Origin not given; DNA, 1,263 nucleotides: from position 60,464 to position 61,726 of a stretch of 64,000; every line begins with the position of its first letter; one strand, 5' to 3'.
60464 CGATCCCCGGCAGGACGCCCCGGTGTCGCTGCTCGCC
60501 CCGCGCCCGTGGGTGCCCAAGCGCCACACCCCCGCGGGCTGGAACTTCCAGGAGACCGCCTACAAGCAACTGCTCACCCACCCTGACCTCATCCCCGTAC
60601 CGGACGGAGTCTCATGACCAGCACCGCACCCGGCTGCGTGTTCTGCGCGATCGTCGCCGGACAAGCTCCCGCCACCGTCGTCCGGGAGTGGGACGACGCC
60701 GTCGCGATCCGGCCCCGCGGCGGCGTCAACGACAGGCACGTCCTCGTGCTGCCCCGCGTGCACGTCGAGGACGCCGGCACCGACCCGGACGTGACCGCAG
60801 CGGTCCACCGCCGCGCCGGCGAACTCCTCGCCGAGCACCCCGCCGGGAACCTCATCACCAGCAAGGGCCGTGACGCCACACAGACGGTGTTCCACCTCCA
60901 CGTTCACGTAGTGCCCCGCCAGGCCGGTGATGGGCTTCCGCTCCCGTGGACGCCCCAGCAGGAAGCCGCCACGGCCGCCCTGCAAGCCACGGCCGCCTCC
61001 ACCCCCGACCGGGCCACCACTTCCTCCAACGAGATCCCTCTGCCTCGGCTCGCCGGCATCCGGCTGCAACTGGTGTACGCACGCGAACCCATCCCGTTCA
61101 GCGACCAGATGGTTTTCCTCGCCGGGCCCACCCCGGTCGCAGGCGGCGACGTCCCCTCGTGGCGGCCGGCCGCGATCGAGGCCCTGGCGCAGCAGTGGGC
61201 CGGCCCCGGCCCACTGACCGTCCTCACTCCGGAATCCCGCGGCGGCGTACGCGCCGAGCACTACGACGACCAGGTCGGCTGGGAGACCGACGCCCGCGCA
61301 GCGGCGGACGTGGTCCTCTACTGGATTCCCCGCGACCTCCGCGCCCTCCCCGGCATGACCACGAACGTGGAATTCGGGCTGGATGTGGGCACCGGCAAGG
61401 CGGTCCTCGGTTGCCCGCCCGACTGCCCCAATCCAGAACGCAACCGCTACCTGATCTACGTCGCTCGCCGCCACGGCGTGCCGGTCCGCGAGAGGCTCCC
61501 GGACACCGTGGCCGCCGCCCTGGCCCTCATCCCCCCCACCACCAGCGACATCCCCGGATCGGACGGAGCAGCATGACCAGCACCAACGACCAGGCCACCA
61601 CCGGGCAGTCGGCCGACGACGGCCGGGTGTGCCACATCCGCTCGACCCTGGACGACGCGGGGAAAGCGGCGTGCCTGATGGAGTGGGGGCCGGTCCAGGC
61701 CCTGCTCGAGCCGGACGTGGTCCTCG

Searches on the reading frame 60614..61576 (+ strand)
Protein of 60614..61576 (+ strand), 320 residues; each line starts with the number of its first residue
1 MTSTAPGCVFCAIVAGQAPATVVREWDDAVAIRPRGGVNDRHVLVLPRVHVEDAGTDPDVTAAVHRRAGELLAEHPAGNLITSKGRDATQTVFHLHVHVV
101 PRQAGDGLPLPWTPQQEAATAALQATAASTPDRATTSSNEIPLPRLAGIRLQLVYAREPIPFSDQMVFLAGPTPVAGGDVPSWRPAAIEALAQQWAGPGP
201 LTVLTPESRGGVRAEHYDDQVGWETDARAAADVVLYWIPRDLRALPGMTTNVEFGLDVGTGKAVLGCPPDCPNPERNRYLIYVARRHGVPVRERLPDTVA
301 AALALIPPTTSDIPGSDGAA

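Call 114: search_protein_families(library=pfam, proteins=[window:60614-61576:+], max_evalue=0.001)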
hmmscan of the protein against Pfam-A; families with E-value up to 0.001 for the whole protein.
window:60614-61576:+ (320 aa): 3 families
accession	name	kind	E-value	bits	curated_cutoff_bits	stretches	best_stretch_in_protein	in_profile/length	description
PF15891.11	Nuc_deoxyri_tr2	-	2.7e-13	50.6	30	1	166-270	3-104/105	Nucleoside 2-deoxyribosyltransferase like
PF01230.28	HIT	-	8.8e-11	42.7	21.5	1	16-103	2-96/98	HIT domain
PF11969.13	DcpS_C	-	3.5e-06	27.9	24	1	8-101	2-101/114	Scavenger mRNA decapping enzyme C-term binding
